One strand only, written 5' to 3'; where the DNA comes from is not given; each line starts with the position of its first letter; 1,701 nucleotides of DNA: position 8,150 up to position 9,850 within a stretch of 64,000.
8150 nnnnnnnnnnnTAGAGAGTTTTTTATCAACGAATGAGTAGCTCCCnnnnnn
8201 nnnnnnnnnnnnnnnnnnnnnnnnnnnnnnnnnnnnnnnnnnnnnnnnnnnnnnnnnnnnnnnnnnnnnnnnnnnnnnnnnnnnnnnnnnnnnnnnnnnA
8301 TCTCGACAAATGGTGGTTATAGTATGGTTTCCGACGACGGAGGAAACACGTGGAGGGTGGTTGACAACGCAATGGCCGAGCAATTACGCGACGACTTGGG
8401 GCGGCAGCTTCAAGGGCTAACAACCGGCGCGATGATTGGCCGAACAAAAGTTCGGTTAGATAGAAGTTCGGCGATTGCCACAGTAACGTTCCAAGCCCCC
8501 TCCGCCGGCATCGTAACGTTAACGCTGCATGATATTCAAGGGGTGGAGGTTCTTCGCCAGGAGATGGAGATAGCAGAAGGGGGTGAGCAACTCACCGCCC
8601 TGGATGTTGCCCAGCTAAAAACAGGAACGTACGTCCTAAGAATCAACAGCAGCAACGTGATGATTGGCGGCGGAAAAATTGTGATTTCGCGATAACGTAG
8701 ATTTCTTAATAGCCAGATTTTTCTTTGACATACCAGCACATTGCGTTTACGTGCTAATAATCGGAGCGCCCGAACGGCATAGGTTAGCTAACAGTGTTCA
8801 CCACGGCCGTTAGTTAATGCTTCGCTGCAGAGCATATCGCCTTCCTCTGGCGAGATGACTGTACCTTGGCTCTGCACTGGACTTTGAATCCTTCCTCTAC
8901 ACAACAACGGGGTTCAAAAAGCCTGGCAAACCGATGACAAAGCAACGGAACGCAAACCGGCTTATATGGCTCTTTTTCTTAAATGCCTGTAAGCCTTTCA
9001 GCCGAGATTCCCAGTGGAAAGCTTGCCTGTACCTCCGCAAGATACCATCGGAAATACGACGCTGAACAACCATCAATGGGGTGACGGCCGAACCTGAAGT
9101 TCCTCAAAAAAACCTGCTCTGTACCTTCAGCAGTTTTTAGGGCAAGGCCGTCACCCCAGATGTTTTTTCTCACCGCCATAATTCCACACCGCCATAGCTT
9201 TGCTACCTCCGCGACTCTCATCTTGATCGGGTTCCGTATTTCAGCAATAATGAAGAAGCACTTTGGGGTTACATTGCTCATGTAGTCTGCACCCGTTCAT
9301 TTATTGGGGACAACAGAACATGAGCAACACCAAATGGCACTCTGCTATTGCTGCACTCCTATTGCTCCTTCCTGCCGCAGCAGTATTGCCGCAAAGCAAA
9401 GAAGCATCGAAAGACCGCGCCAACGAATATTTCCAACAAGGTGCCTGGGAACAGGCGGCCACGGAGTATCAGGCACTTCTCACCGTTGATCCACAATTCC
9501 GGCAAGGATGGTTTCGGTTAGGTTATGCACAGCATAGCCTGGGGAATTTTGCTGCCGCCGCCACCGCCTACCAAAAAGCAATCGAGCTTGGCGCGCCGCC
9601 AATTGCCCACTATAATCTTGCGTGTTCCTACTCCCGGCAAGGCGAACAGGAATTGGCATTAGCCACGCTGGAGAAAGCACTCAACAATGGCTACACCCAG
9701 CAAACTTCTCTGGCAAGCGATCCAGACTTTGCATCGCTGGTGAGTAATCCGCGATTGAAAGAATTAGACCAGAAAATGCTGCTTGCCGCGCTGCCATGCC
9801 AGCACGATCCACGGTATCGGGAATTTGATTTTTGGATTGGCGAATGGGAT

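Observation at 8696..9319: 620-nt gap with a promoter-like motif and a long terminator-like hairpin: candidate small RNA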

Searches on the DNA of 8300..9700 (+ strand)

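Call 4: search_rna_families(source=window, start=8300, end=9700, threshold=evalue, max_evalue=10, show_alignments=3)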
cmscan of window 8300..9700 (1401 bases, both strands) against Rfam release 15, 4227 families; matches with E-value up to 10: 3.
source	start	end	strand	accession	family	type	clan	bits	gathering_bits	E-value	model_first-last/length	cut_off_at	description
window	9064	9169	+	RF03461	MIR842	Gene; miRNA;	-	26.8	85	0.012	1-127/127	no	MIR842 microRNA precursor family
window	8934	8968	+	RF00617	cHP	Cis-reg;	CL00129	16.8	40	2.4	1-45/45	no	Flavivirus capsid hairpin cHP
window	9141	9177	-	RF01425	snoR121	Gene; snRNA; snoRNA; CD-box;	-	16.4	50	7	1-88/88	no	small nucleolar RNA snoR121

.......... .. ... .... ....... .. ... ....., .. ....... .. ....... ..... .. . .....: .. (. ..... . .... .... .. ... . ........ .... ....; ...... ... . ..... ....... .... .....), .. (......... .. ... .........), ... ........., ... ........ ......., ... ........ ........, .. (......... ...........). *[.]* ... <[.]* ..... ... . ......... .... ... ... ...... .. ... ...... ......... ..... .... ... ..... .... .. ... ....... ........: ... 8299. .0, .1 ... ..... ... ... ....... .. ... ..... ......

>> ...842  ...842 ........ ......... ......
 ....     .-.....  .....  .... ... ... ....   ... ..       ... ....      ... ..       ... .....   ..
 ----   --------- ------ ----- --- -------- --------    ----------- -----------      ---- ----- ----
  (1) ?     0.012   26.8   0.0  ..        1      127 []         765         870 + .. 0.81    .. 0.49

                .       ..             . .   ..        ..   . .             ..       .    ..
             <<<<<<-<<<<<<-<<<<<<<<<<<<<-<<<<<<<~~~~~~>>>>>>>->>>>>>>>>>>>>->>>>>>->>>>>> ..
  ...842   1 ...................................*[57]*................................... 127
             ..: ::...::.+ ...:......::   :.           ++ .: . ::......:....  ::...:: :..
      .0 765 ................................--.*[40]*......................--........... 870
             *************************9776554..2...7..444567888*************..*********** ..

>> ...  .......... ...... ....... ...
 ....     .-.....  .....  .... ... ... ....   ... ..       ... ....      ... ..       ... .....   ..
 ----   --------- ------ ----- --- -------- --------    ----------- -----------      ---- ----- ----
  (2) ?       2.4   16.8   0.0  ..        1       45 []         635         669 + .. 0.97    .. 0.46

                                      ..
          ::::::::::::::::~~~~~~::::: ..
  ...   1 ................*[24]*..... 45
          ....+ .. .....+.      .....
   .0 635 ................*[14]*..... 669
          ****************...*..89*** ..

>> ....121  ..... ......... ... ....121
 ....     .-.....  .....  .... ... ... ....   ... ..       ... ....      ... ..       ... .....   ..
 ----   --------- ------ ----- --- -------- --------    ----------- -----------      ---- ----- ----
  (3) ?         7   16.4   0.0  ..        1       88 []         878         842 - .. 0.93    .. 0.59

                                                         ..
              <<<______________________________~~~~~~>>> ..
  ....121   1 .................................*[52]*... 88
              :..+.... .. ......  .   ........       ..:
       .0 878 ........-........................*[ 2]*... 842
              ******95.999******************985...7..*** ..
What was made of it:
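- On Any described RNA family (Rfam 15, 4227 covariance models, including RNase P, tmRNA, SRP, 6S, Chlorobi-1, OLE, GOLLD, HEARO, ROOL, riboswitches): Window 8300-9700 at E <= 10 gives only three noise hits; the best is MIR842 at 26.8 bits against a cut-off of 85 (call 4).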

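Call 41: search_dna_similar(query=window:8700-9320:+, collection=phages, mode=distant, max_evalue=0.01)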
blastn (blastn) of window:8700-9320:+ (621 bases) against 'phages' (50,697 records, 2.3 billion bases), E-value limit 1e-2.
No match.

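Call 42: search_dna_similar(query=window:8700-9320:+, collection=plasmids, mode=distant, max_evalue=0.01)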
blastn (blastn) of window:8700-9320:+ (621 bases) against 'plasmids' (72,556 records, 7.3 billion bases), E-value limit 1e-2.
No match.
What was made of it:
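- It has no match in phages or plasmids (calls 41, 42).
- Tried and rejected: No match (calls 41, 42).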

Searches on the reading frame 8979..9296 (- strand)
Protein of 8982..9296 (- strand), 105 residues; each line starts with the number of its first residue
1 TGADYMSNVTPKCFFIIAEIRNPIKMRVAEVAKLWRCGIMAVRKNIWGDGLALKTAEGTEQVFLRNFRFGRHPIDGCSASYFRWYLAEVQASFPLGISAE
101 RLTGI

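Call 12: search_protein_families(library=pfam, proteins=[window:8979-9281:-], max_evalue=0.01)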
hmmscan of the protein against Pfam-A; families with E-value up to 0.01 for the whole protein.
window:8979-9281:- (100 aa): 0 families

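Call 29: search_protein_representatives(protein=window:8979-9281:-)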
Query: 100 residues. Proteins with E-value up to 0.001 (for the whole library): 1; up to 1e-10: 1; up to 1e-30: 1. The best 1 are listed.
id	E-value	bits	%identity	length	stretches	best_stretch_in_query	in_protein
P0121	3.0e-44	165.5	95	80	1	21-100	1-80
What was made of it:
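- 8979..9281 (-): 100-aa ORF, annotated as a hypothetical protein in two NCBI MAGs. Rejected as a gene. It has no homologue except itself among 1.84e9 representative proteins (call 29).
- On Protein-coding gene (minus-strand 100-aa ORF): The only hit is itself (call 29).
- The only hit among 1.84e9 representative proteins is the ORF itself (call 29).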

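Call 31: find_encoding_contigs(protein=P0121, flank=3000, max_places=10)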
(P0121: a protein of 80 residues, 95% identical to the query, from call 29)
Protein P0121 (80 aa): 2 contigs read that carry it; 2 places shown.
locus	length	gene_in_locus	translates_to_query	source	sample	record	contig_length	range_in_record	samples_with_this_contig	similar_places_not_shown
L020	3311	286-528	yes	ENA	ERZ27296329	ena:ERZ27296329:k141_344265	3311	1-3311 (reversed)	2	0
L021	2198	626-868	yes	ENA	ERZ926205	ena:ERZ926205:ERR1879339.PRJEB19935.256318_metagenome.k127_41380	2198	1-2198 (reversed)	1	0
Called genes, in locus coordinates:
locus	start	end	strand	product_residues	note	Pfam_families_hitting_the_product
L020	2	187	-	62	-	?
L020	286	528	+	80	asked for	-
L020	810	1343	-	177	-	-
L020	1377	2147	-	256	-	-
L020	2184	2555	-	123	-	PF18962:Por_Secre_tail (weak)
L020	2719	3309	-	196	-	?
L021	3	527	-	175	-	?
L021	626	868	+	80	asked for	-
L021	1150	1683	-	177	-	-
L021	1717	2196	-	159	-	?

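Call 53: search_protein_families(library=pfam, proteins=[window:8982-9296:-], max_evalue=1)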
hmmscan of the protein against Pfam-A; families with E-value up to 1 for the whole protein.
seq(105 aa): 1 family
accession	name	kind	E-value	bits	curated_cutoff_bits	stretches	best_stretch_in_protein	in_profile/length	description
PF21217.3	PaaA2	-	0.097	13.1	27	1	79-92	4-17/33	Stability determinant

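Call 54: search_protein_families(library=ncbifam, proteins=[window:8982-9296:-], max_evalue=1)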
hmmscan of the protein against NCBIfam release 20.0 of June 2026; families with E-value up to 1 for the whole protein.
seq(105 aa): 0 families
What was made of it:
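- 8979..9281 (-): No Pfam or NCBIfam family matches (calls 53, 54).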
